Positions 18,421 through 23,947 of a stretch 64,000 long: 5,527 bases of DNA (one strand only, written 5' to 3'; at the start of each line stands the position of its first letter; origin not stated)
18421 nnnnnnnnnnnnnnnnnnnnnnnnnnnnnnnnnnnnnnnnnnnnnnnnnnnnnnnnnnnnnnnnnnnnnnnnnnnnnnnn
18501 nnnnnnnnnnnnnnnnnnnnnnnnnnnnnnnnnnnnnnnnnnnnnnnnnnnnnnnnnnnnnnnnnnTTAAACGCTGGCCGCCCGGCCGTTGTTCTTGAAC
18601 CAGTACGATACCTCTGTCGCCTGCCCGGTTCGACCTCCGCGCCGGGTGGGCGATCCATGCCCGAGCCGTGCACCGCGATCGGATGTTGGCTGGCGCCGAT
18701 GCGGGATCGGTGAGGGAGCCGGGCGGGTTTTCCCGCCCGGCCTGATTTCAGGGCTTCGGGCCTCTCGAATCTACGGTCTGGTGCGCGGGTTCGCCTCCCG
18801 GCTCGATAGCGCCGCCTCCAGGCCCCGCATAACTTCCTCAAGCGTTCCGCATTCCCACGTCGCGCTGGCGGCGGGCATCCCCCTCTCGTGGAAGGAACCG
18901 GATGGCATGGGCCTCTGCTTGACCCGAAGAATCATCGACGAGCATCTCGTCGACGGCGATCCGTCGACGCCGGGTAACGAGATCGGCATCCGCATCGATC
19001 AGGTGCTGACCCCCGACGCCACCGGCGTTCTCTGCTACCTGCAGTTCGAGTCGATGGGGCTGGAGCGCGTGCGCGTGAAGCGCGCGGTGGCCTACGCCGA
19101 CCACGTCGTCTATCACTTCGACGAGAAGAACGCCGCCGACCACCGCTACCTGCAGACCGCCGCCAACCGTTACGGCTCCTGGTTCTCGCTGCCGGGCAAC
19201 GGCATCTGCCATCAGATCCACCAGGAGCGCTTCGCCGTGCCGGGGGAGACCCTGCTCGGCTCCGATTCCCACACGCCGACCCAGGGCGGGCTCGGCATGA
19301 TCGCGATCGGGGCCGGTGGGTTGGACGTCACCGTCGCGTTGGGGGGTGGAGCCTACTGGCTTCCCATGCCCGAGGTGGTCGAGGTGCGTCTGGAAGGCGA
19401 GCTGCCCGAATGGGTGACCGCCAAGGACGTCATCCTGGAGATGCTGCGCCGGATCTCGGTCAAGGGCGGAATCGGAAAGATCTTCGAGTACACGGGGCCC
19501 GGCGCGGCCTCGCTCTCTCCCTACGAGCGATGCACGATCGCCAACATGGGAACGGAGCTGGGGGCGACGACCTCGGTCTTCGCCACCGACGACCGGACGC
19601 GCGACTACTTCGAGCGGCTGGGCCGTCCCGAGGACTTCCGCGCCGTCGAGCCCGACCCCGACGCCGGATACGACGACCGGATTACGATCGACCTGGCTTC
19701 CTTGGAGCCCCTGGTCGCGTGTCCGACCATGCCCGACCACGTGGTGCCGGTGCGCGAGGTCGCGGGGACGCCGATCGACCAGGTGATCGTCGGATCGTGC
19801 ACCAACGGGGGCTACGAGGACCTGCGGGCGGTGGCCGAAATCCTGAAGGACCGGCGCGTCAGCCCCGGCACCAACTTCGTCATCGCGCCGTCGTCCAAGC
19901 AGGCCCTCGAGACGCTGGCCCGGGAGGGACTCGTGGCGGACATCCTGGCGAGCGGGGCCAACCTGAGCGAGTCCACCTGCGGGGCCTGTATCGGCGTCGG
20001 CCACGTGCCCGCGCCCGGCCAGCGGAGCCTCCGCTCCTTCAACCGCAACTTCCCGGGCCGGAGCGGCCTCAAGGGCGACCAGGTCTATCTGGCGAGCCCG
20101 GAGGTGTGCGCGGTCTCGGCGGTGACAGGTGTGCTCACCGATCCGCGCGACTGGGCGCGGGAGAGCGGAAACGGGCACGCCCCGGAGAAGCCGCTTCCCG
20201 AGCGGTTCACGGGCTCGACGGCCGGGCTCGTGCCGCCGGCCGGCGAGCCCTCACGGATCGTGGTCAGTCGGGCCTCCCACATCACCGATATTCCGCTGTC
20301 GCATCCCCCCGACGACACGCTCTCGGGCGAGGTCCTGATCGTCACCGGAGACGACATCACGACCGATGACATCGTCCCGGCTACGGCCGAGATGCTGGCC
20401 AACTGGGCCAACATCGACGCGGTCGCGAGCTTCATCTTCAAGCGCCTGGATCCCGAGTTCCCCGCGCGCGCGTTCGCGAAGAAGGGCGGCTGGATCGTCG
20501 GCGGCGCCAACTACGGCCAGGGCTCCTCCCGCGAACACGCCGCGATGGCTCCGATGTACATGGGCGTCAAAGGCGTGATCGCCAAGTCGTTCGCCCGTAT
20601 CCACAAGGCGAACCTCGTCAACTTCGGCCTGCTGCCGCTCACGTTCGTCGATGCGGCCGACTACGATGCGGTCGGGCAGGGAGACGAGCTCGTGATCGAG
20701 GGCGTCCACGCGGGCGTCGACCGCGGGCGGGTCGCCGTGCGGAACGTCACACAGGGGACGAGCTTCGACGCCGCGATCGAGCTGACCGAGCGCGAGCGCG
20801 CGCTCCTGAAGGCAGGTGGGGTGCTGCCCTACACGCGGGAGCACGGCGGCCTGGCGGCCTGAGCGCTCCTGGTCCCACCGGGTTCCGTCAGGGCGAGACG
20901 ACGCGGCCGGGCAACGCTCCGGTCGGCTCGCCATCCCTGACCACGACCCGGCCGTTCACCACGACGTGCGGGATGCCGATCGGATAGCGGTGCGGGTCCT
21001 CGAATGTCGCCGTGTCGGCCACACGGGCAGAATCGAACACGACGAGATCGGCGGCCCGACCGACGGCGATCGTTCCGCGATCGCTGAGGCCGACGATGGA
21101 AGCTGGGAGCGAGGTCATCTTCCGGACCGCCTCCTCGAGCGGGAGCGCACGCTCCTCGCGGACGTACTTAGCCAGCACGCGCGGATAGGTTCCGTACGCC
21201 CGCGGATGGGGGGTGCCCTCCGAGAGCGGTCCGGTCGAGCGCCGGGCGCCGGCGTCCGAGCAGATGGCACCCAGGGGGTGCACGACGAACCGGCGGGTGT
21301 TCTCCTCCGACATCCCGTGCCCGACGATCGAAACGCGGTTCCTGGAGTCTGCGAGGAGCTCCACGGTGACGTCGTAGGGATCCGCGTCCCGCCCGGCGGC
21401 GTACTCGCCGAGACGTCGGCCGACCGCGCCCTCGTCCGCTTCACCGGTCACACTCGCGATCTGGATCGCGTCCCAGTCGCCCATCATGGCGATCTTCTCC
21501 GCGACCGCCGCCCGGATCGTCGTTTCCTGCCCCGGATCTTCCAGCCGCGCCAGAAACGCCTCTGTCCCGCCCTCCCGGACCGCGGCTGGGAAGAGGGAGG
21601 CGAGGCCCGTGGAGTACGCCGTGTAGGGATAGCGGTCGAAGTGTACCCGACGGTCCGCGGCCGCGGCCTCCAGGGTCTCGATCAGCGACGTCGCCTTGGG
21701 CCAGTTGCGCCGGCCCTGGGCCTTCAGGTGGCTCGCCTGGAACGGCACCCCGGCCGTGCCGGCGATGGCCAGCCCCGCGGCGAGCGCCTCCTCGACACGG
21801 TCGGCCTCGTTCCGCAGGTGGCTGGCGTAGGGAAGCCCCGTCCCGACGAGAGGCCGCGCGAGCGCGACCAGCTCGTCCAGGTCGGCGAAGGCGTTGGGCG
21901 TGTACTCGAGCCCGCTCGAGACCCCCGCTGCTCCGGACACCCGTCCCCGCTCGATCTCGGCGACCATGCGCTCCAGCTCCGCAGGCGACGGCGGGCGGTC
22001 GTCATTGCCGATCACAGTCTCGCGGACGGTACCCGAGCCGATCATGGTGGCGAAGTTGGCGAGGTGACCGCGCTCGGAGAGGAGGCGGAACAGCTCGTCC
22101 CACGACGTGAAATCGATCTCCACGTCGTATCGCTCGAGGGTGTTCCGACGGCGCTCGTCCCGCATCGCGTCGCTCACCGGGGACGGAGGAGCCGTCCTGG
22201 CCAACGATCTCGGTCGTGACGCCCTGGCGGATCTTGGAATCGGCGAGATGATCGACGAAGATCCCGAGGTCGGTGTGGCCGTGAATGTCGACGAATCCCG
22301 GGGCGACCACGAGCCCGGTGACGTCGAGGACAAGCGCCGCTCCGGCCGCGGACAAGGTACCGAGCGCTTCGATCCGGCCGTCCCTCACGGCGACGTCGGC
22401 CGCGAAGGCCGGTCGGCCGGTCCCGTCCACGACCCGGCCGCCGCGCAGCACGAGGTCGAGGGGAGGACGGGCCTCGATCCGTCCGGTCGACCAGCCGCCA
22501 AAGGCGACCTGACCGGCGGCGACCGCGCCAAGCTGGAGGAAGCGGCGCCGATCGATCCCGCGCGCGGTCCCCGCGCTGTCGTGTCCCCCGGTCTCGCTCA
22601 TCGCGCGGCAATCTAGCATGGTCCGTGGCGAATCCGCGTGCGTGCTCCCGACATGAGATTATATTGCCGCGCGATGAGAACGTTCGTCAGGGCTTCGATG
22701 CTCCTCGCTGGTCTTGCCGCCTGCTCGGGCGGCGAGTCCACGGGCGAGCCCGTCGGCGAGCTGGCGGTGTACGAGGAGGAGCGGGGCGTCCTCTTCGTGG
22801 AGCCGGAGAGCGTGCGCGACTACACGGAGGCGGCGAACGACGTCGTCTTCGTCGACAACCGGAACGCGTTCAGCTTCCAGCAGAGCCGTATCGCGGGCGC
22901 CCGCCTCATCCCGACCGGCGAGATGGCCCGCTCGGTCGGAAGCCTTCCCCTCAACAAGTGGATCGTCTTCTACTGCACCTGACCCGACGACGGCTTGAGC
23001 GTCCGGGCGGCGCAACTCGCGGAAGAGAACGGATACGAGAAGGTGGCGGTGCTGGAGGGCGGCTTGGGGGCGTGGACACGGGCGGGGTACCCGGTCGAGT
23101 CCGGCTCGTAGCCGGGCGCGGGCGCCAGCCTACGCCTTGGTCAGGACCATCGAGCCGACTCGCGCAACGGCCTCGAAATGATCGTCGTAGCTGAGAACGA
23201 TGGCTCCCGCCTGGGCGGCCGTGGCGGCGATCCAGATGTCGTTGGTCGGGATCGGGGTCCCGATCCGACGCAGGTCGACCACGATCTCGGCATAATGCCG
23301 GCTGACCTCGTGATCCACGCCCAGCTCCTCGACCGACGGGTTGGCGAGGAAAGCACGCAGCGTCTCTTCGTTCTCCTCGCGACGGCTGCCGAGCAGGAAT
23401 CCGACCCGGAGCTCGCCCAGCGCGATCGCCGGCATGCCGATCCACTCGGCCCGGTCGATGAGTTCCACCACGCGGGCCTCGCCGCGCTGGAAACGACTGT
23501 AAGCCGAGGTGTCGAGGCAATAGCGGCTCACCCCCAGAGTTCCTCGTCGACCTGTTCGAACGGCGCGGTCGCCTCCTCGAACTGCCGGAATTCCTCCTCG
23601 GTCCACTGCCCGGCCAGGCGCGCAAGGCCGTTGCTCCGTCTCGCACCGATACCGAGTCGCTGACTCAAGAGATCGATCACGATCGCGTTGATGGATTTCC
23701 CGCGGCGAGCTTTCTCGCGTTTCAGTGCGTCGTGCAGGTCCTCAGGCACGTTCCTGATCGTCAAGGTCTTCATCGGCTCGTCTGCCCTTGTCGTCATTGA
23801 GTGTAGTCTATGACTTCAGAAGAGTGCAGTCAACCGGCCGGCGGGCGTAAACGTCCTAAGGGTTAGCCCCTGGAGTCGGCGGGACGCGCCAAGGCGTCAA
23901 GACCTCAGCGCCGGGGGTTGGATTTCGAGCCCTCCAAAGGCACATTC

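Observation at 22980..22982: In-frame TGA exactly at the catalytic cysteine position of a rhodanese lipoprotein: selenocysteine candidate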

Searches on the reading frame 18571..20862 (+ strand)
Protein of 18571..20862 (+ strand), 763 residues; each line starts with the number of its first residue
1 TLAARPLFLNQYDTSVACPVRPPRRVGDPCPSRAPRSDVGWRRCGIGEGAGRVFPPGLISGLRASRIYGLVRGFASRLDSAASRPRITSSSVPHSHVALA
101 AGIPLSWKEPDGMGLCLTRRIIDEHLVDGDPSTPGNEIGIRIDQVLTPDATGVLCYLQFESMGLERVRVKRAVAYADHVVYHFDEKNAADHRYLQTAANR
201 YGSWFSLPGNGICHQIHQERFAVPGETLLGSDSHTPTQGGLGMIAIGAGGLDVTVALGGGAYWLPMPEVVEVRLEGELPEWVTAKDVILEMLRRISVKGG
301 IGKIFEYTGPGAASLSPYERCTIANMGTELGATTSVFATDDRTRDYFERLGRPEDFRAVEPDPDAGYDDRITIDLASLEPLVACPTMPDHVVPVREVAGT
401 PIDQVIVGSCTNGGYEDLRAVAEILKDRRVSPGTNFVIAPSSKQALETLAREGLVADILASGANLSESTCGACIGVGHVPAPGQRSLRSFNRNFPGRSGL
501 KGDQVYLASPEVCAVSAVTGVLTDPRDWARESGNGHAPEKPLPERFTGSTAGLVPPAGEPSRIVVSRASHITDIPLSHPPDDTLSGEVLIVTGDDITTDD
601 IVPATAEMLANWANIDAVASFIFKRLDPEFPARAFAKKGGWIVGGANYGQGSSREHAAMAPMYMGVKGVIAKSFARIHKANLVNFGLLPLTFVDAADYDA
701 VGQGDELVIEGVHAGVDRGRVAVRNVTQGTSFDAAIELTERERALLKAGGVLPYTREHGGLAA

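Call 29: search_protein_families(library=pfam, proteins=[window:18571-20862:+], max_evalue=0.0001)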
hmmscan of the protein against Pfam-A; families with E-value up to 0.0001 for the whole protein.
window:18571-20862:+ (763 aa): 2 families
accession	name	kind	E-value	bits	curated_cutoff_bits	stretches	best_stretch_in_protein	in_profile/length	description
PF00330.25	Aconitase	-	4.7e-105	352.7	28.7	2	121-397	3-306/463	Aconitase family (aconitate hydratase)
PF00694.25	Aconitase_C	-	2.5e-21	76.8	22.8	1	640-693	75-129/131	Aconitase C-terminal domain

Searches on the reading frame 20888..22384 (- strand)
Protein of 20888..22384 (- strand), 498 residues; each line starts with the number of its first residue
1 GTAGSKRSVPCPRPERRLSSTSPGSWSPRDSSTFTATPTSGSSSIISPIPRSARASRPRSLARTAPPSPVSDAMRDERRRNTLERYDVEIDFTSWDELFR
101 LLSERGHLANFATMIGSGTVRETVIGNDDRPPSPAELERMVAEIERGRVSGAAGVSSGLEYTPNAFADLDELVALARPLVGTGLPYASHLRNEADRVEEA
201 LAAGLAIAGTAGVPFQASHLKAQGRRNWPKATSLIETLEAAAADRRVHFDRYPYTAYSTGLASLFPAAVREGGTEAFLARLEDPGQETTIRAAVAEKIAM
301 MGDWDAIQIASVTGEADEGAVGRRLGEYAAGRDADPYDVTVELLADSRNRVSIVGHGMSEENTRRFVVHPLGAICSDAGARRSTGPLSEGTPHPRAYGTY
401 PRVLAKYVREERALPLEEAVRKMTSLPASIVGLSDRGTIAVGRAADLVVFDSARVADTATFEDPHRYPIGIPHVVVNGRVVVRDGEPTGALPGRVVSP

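Call 29: search_protein_families(library=pfam, proteins=[window:20888-22384:-], max_evalue=0.0001)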
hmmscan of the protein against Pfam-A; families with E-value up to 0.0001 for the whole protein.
window:20888-22384:- (498 aa): 2 families
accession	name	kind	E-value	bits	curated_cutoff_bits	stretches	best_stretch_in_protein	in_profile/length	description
PF07969.17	Amidohydro_3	-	3e-19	70.3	29.7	1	391-482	381-472/472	Amidohydrolase family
PF01979.26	Amidohydro_1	-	3.7e-09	36.7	25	1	406-480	275-344/345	Amidohydrolase family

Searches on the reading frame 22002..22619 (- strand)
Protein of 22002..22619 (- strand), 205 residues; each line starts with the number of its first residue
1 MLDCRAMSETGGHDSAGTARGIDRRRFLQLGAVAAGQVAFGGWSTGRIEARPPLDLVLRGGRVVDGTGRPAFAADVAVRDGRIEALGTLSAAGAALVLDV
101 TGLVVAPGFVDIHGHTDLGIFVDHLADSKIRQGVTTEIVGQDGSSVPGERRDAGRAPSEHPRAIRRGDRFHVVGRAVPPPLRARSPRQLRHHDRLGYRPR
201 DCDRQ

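Call 29: search_protein_families(library=pfam, proteins=[window:22002-22619:-], max_evalue=0.0001)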
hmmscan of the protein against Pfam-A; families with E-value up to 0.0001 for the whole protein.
window:22002-22619:- (205 aa): 1 family
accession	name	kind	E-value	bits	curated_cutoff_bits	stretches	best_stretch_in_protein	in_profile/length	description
PF07969.17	Amidohydro_3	-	4e-06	27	29.7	1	97-151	2-61/472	Amidohydrolase family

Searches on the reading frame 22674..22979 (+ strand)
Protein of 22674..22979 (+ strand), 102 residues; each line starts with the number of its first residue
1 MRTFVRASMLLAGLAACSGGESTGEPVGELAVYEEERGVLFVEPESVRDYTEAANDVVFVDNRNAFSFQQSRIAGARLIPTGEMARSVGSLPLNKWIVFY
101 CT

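Call 14: find_related_loci(query=A1, collection=metagenome_contigs, flank=3000)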
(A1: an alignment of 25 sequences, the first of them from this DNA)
Query A1 (102 aa) in metagenome_contigs; peptide patterns used: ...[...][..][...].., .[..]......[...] (x = any residue, [..] = any of these).
561 stretches matched a pattern; 17 encode a relative of the query (tblastn E <= 1e-3); 17 distinct loci.
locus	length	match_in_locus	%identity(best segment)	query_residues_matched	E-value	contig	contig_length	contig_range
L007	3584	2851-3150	78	1-102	3e-49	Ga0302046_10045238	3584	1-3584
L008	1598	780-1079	74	1-102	4e-49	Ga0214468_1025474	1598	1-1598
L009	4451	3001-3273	81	9-102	1e-47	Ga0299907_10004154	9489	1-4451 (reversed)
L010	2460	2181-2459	72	1-95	8e-42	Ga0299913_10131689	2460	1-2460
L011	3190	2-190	89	40-102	1e-36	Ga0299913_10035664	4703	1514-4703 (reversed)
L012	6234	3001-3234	72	25-102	3e-32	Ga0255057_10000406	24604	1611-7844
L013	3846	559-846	58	8-102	4e-32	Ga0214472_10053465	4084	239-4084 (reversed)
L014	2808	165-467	50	1-102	8e-30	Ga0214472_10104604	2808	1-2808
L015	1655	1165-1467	51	1-102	2e-29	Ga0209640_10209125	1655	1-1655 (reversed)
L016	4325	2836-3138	52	1-102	4e-29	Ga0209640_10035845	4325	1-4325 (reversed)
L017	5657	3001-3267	57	14-102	3e-28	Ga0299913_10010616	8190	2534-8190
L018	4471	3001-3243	57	25-102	5e-27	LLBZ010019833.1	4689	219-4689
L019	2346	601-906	49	2-102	8e-27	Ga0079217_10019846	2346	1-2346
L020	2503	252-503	52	17-102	2e-25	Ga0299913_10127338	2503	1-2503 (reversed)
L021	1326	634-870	49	25-102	2e-23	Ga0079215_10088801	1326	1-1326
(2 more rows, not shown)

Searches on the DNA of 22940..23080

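Call 79: search_rna_families(source=window, start=22940, end=23080, threshold=evalue, max_evalue=10, show_alignments=3)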
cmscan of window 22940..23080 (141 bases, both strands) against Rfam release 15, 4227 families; matches with E-value up to 10: 2.
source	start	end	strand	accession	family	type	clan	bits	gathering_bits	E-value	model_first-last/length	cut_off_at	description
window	22988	23080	+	RF00224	IRES_FGF2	Cis-reg; IRES;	-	7.8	35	7.1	1-100/498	3'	FGF-2 internal ribosome entry site (IRES)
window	22947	22982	+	RF02091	DAOA-AS1_2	Gene; lncRNA;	-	7.6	43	3.9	169-205/205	no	DAOA antisense RNA 1 conserved region 2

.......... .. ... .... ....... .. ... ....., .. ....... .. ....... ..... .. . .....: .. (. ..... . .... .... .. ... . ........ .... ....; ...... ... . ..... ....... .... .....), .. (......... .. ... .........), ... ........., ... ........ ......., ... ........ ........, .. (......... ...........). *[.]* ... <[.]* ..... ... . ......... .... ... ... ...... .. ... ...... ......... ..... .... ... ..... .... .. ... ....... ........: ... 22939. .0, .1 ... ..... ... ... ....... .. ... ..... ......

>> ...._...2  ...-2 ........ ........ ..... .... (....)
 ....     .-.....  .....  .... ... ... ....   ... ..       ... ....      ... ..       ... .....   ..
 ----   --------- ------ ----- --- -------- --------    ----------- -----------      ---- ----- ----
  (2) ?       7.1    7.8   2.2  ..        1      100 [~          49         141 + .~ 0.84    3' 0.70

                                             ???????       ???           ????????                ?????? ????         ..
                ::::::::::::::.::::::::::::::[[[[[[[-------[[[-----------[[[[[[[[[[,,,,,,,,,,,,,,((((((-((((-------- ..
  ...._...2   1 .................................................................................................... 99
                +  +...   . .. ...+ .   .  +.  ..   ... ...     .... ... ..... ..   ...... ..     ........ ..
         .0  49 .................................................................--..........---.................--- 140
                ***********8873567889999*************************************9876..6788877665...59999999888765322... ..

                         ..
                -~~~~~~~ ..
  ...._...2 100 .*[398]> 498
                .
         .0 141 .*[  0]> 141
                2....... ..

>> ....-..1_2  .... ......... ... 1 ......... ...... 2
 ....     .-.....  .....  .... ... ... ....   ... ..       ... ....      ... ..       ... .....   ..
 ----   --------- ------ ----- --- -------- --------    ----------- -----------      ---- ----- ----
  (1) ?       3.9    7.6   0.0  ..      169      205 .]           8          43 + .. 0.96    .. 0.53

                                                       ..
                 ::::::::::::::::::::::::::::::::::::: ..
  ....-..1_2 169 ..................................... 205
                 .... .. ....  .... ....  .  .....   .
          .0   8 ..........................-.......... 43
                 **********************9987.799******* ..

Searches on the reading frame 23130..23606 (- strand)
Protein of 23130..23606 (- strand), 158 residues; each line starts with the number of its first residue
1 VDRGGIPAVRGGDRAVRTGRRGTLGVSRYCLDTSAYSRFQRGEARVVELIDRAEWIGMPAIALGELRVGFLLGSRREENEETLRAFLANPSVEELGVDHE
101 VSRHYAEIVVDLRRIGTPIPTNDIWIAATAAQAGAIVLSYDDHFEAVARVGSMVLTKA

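Call 29: search_protein_families(library=pfam, proteins=[window:23130-23606:-], max_evalue=0.0001)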
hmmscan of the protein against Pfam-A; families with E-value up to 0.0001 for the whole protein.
window:23130-23606:- (158 aa): 1 family
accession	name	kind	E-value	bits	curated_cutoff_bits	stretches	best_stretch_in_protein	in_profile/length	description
PF01850.27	PIN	-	1.2e-16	61.9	23.6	1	29-149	1-119/120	PIN domain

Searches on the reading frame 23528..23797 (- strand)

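Call 29: search_protein_families(library=pfam, proteins=[window:23528-23797:-], max_evalue=0.0001)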
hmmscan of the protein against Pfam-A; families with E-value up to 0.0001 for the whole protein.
window:23528-23797:- (89 aa): 1 family
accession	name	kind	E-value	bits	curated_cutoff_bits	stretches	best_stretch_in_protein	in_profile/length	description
PF22513.2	FitA-like_RHH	-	1.5e-09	38.1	27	1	11-47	2-38/39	Antitoxin FitA-like, ribbon-helix-helix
